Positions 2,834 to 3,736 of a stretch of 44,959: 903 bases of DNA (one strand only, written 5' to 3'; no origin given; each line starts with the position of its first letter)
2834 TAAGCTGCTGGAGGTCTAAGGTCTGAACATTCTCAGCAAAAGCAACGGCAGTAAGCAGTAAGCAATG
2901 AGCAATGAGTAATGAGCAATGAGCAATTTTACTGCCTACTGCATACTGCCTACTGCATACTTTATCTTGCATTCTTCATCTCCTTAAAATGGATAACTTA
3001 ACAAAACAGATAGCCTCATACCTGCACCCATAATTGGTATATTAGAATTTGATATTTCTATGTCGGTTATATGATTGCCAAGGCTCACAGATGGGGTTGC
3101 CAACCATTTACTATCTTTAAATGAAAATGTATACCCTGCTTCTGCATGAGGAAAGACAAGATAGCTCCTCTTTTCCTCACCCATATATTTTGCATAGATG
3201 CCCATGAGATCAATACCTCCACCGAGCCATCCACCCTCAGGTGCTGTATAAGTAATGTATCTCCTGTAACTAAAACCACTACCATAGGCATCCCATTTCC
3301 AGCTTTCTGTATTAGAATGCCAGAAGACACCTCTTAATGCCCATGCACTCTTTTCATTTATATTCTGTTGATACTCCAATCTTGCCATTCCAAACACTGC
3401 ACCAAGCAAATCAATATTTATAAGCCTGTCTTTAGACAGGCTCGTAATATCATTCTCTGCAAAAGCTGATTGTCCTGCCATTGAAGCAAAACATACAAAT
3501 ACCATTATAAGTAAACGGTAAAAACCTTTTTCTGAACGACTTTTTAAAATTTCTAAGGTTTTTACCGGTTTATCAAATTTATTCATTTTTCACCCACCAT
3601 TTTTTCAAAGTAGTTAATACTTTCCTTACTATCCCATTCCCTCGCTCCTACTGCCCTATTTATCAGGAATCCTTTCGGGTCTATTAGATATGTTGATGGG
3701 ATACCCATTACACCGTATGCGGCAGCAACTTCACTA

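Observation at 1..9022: Twelve-gene operon joining a CusCBA Cu(I)/Ag(I) pump to a quinol/thiol redox module, extra OM barrels and an orphan membrane sensor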

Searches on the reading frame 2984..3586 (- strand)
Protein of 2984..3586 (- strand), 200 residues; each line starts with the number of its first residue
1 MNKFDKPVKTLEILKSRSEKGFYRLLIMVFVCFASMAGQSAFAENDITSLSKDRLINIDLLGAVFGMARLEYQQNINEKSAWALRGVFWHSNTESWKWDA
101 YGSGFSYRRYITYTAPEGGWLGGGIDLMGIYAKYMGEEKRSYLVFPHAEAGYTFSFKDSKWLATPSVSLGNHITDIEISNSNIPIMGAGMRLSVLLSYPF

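Call 6: search_protein_families(library=pfam, proteins=[window:2984-3586:-], max_evalue=0.1)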
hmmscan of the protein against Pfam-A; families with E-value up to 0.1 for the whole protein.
window:2984-3586:- (200 aa): 0 families

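Call 7: search_protein_families(library=ncbifam, proteins=[window:2984-3586:-], max_evalue=0.01)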
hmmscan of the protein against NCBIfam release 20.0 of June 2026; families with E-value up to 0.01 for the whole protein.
window:2984-3586:- (200 aa): 0 families

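Call 33: find_homologous_proteins(query=window:2984-3586:-, max_evalue=0.001)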
Query window:2984-3586:- (200 aa): 21 proteins with E <= 0.001 among 127 candidates.
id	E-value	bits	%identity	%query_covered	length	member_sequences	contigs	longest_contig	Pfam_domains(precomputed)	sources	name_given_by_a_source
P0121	1.3e-131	454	100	100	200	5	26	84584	-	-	-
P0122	2.2e-115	401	89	100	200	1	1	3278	-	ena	-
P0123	4.6e-110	384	85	100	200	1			-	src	-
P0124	8.2e-98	344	92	83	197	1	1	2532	-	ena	-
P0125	8.6e-92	324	73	97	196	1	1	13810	-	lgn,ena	-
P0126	2.0e-88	313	75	93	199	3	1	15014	-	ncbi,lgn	-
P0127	2.1e-86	306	76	93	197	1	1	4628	-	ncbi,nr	ncbi:MAG: hypothetical protein HZA00_08870 [Nitrospinae bacterium]|nr:hypothetical protein [Nitrospi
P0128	2.1e-82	293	73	94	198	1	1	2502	-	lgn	-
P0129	3.2e-82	293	74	89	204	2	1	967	-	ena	-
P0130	3.5e-81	289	65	98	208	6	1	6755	-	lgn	-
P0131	2.1e-80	287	79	82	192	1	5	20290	-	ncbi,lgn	-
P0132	1.7e-79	284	78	83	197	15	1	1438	-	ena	-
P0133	1.3e-78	281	72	87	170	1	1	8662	-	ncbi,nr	ncbi:MAG: hypothetical protein HY097_05900 [Nitrospinae bacterium]|nr:hypothetical protein [Nitrospi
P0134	3.0e-76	273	68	93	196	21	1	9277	-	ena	-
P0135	3.8e-75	270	62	95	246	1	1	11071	-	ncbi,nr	ncbi:MAG: hypothetical protein HY279_00740 [Nitrospinae bacterium]|nr:hypothetical protein [Nitrospi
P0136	4.7e-75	269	63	98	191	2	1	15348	-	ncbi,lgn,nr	ncbi:MAG: hypothetical protein HY096_06240 [Nitrospinae bacterium]|nr:hypothetical protein [Nitrospi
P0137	4.7e-71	256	60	95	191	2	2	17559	-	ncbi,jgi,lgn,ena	ncbi:MAG: hypothetical protein AABZ28_06350 [Nitrospinota bacterium]|jgi:hypothetical protein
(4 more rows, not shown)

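Call 34: find_encoding_contigs(protein=P0137, flank=10000, max_places=1)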
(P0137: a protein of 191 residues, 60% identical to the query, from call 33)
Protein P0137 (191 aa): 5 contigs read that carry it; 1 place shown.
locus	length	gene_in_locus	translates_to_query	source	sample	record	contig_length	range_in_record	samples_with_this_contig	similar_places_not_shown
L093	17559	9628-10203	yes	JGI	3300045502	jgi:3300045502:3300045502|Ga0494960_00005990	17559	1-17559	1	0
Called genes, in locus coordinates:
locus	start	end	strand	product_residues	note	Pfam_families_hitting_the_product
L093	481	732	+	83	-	PF11823:Se_S_carrier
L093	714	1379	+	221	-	-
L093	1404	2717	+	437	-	PF01656:CbiA, PF10609:ParA, PF13614:AAA_31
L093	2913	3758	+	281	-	PF13490:zf-HC2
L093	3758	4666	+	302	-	PF10082:BBP2_2 (faint)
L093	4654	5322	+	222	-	PF01209:Ubie_methyltran, PF13489:Methyltransf_23, PF05175:MTS, PF06325:PrmA, PF13847:Methyltransf_31, PF08241:Methyltransf_11, PF08242:Methyltransf_12, PF13649:Methyltransf_25, +7 more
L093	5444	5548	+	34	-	-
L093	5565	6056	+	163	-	-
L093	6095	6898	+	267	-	PF13487:HD_5, PF01966:HD, PF04945:YHS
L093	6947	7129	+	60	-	-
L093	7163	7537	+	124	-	-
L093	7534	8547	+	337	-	PF00033:Cytochrome_B, PF13631:Cytochrom_B_N_2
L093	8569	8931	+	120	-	-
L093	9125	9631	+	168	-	PF00578:AhpC-TSA, PF08534:Redoxin, PF00085:Thioredoxin (weak), PF13098:Thioredoxin_2 (weak), PF13905:Thioredoxin_8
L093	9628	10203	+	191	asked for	-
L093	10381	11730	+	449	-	-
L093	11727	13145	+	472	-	PF19335:HMBD (weak), PF25919:BSH_CusB, PF25973:BSH_CzcB, PF25869:3HB_CusB, PF25944:Beta-barrel_RND (faint), PF25954:Beta-barrel_RND_2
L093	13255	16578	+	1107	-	-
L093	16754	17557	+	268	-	?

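Call 35: find_encoding_contigs(protein=P0131, flank=10000, max_places=1)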
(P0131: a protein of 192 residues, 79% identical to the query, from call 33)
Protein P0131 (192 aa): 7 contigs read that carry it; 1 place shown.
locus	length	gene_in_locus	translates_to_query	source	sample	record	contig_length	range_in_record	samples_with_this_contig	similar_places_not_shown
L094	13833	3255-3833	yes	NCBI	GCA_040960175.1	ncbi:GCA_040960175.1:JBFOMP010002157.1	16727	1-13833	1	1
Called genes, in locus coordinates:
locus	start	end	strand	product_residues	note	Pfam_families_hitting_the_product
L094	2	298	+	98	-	?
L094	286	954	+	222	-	PF01209:Ubie_methyltran, PF02353:CMAS, PF05175:MTS, PF13489:Methyltransf_23, PF06325:PrmA, PF13847:Methyltransf_31, PF08241:Methyltransf_11, PF08242:Methyltransf_12, +7 more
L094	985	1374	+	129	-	-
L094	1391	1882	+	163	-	-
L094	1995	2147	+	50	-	-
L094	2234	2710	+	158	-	-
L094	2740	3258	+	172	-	PF00578:AhpC-TSA, PF08534:Redoxin, PF00085:Thioredoxin (weak), PF02630:SCO1-SenC (faint), PF13098:Thioredoxin_2 (weak), PF13905:Thioredoxin_8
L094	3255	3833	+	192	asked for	-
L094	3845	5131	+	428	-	PF02321:OEP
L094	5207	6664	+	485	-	PF19335:HMBD (weak), PF25919:BSH_CusB, PF25973:BSH_CzcB, PF25869:3HB_CusB (weak), PF25944:Beta-barrel_RND (faint), PF25954:Beta-barrel_RND_2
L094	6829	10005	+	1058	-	PF00873:ACR_tran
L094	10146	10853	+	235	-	PF03781:FGE-sulfatase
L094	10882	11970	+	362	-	PF00089:Trypsin, PF13365:Trypsin_2, PF00595:PDZ (faint), PF17820:PDZ_6 (faint), PF13180:PDZ_2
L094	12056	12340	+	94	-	-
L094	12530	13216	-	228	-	PF10602:RPN7 (faint), PF13525:YfiO (faint), PF12895:ANAPC3 (weak), PF13424:TPR_12 (faint), PF00515:TPR_1 (faint), PF07719:TPR_2 (faint), PF13174:TPR_6 (faint), PF13176:TPR_7 (faint), +5 more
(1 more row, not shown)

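Call 36: find_encoding_contigs(protein=P0136, flank=10000, max_places=1)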
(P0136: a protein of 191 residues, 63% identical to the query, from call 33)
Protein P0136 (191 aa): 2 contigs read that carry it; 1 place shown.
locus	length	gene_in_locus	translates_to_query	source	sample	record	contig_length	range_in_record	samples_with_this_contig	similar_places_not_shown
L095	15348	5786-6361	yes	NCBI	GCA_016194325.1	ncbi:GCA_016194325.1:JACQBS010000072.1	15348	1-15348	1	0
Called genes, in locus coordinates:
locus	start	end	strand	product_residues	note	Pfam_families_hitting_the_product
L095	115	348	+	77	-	-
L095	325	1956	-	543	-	-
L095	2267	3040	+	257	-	PF13490:zf-HC2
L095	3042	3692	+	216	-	PF08003:Methyltransf_9 (weak), PF01209:Ubie_methyltran, PF05175:MTS, PF13489:Methyltransf_23, PF13649:Methyltransf_25, PF13847:Methyltransf_31, PF08241:Methyltransf_11, PF08242:Methyltransf_12, +4 more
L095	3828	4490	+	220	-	PF01209:Ubie_methyltran, PF03848:TehB (weak), PF13489:Methyltransf_23, PF00398:RrnaAD (weak), PF13847:Methyltransf_31, PF08241:Methyltransf_11, PF08242:Methyltransf_12, PF13649:Methyltransf_25, +1 more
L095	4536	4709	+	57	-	-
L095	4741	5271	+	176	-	-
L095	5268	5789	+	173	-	PF00578:AhpC-TSA, PF08534:Redoxin, PF00085:Thioredoxin (weak), PF13098:Thioredoxin_2 (weak), PF13905:Thioredoxin_8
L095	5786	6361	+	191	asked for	-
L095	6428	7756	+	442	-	PF02321:OEP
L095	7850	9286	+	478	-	PF19335:HMBD (faint), PF25917:BSH_RND (faint), PF25919:BSH_CusB, PF25973:BSH_CzcB, PF25869:3HB_CusB, PF25944:Beta-barrel_RND (weak), PF25954:Beta-barrel_RND_2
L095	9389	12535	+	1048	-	PF00873:ACR_tran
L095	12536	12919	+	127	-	PF03781:FGE-sulfatase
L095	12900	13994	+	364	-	PF17820:PDZ_6 (faint), PF00089:Trypsin, PF13365:Trypsin_2, PF00595:PDZ (faint), PF13180:PDZ_2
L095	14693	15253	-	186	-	-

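Call 38: find_related_loci(query=A2, collection=metagenome_contigs, flank=10000)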
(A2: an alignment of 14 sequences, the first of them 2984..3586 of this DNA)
Query A2 (200 aa) in metagenome_contigs; peptide patterns used: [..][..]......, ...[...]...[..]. (x = any residue, [..] = any of these).
409 stretches matched a pattern; 6 encode a relative of the query (tblastn E <= 1e-3); 6 distinct loci.
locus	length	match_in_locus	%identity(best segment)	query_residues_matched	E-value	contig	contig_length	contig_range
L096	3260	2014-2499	91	36-200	3e-101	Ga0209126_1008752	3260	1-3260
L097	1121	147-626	80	38-200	3e-94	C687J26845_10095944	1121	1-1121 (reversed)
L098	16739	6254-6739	77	36-200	7e-84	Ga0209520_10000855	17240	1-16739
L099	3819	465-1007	67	19-200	3e-81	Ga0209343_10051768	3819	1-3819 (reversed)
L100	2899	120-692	64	8-200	2e-82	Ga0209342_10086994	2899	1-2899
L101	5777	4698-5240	67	19-200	9e-81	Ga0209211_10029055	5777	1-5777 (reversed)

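Call 39: find_encoding_contigs(protein=P0126, flank=10000, max_places=1)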
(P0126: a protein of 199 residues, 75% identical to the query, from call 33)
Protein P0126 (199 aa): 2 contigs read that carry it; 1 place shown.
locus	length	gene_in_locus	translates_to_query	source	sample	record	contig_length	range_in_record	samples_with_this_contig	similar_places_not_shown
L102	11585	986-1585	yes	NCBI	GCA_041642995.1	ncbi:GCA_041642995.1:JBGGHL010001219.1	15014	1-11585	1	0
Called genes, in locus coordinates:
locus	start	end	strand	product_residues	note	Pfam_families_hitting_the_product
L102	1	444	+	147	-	?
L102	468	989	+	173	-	PF08534:Redoxin, PF00578:AhpC-TSA, PF00085:Thioredoxin (weak), PF02630:SCO1-SenC (weak), PF13098:Thioredoxin_2 (weak), PF13905:Thioredoxin_8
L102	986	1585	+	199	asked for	-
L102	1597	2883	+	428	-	PF02321:OEP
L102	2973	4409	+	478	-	PF19335:HMBD (faint), PF25919:BSH_CusB, PF25973:BSH_CzcB, PF25869:3HB_CusB (weak), PF25944:Beta-barrel_RND (weak), PF25954:Beta-barrel_RND_2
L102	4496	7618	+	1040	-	PF00873:ACR_tran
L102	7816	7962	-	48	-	-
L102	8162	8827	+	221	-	PF13426:PAS_9 (faint), PF00512:HisKA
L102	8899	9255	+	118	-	PF02518:HATPase_c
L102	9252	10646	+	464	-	PF00072:Response_reg, PF00158:Sigma54_activat, PF14532:Sigma54_activ_2, PF07728:AAA_5 (weak), PF25601:AAA_lid_14, PF02954:HTH_8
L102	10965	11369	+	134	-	PF02082:Rrf2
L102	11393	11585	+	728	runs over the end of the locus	PF01654:Cyt_bd_oxida_I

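Call 40: find_encoding_contigs(protein=P0125, flank=10000, max_places=1)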
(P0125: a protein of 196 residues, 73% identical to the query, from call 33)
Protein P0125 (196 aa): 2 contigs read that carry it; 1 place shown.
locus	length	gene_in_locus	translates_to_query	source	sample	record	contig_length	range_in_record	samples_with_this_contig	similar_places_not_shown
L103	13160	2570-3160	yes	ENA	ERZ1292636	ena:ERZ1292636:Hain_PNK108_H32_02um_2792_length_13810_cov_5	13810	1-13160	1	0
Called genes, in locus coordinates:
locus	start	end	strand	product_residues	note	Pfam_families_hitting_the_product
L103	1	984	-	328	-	?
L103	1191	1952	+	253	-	PF13490:zf-HC2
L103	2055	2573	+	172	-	PF00578:AhpC-TSA, PF08534:Redoxin, PF02630:SCO1-SenC (faint), PF00085:Thioredoxin (weak), PF13098:Thioredoxin_2 (weak), PF13905:Thioredoxin_8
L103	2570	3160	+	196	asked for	-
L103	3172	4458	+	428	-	PF02321:OEP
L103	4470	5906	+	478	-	PF19335:HMBD (weak), PF25919:BSH_CusB, PF25973:BSH_CzcB, PF25869:3HB_CusB (weak), PF25944:Beta-barrel_RND (weak), PF25954:Beta-barrel_RND_2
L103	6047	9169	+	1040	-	PF00873:ACR_tran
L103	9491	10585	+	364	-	PF13426:PAS_9 (faint), PF00512:HisKA, PF02518:HATPase_c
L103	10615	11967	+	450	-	PF00072:Response_reg, PF00158:Sigma54_activat, PF14532:Sigma54_activ_2, PF07728:AAA_5 (weak), PF25601:AAA_lid_14, PF02954:HTH_8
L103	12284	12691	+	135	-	PF02082:Rrf2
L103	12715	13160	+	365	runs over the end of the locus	?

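Call 62: search_protein_families(library=pfam, proteins=[L093:6095-6898:+], max_evalue=0.001)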
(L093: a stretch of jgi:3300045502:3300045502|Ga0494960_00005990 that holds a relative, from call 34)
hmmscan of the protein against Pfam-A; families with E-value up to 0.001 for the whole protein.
L093:6095-6898:+ (267 aa): 3 families
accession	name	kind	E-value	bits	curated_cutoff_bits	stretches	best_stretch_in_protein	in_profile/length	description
PF13487.12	HD_5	-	9.1e-44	149.6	27.2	1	40-204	3-170/170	HD domain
PF01966.28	HD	-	5.6e-18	65.8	22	1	53-173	3-116/116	HD domain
PF04945.19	YHS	-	6.3e-15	55.4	30.3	1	222-265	3-45/47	YHS domain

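Call 66: predict_structure(alignment_id=A2)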
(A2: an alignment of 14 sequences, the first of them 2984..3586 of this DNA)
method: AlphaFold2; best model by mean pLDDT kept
length: 200 residues; sequences in the alignment: 14
mean_pLDDT: 68.3   pTM: 0.58
mean pLDDT of the five models: 68.3, 68.1, 68.0, 62.4, 50.6
residues with pLDDT >= 90: 3; 70-90: 105; 50-70: 50; < 50: 42
segments of 3 or more residues with pLDDT < 50: 1-19, 38-51, 179-186
pLDDT, mean of each block of 10 residues (from residue 1): 44 45 61 55 39 67 66 83 80 65 86 83 85 71 82 83 82 62 50 76
secondary structure, 60 per line:
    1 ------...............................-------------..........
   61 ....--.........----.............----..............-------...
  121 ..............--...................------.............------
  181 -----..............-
elements in order: H7-37 E54-59 H60-64 E67-75 E80-92 E97-110 E118-134 E137-155 E162-174 E186-199

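Call 70: fold_search(model_id=the predicted structure, library=pdb)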
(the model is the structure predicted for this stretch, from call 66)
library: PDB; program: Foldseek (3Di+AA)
matches with E <= 10: 763; with E <= 0.001: 0
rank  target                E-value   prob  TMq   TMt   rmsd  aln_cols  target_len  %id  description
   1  1p4t                  2.9e-03  1.00  0.51  0.64   7.1       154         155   15  Crystal structure of Neisserial surface protein A (NspA) (released 2003-07-22)
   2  4rlc                  1.2e-02  1.00  0.51  0.73   4.3       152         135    9  Crystal structure of the N-terminal beta-barrel domain of Pseudomonas aeruginosa OprF (released 2015-04-22)
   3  9a2m_MODEL_1_A        1.5e-02  1.00  0.46  0.29  13.0       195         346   12  Model of E. coli OmpA by in-cell photo-crosslinking MS and deep learning (released 2023-02-24)
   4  9gf0_E                1.6e-02  0.87  0.28  0.19  14.0       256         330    7  Cryo-EM Structure of Pentameric Outer Membrane Protein A from Bdellovibrio bacteriovorus (released 2025-07-09)
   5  2f1v_A                2.5e-02  1.00  0.46  0.50   6.1       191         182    9  Outer membrane protein OmpW (released 2006-01-24)
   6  8qxp                  2.8e-02  1.00  0.49  0.55   5.7       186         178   11  Crystal structure of the outer membrane porin OmpW from Klebsiella pneumoniae (released 2024-01-24)
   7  9ga1_A                2.8e-02  0.82  0.26  0.18  12.2       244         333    7  Structure of Pentameric Outer Membrane Protein A from Bdellovibrio bacteriovorus (released 2025-07-09)
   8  2mhl_MODEL_1_A        2.9e-02  0.98  0.38  0.39   6.5       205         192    8  NMR solution Structure of the E.coli Outer Membrane Protein W (released 2014-08-06)
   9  3qq2_C                3.1e-02  0.98  0.34  0.29   7.3       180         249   12  Crystal Structure of the Beta Domain of the Bordetella Autotransporter Brka (released 2011-04-13)
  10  8wv0_B                4.0e-02  0.89  0.27  0.19   9.2       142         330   14  Outer membrane porin of Burkholderia pseudomallei (BpsOmp38) (released 2024-10-30)
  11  3aeh_A                4.2e-02  0.96  0.36  0.28  12.5       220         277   10  Integral membrane domain of autotransporter Hbp (released 2010-07-07)
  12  1po3_B                4.4e-02  0.77  0.25  0.11  10.0       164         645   10  Crystal structure of ferric citrate transporter FecA in complex with ferric citrate (released 2003-11-18)
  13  9q8n_A                4.9e-02  0.69  0.22  0.11  10.9       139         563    6  Cryo-EM structure of Shigella flexneri LptDE bound by a Bicyclic peptide molecule (Compound 16) (released 2025-10-15)
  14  9c4o                  5.1e-02  0.72  0.24  0.10  10.6       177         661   11  Cryo-EM structure of PqqU with ligand PQQ (released 2024-06-19)
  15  1nqe                  5.4e-02  0.21  0.18  0.09  19.5       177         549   12  OUTER MEMBRANE COBALAMIN TRANSPORTER (BTUB) FROM E. COLI (released 2003-04-29)
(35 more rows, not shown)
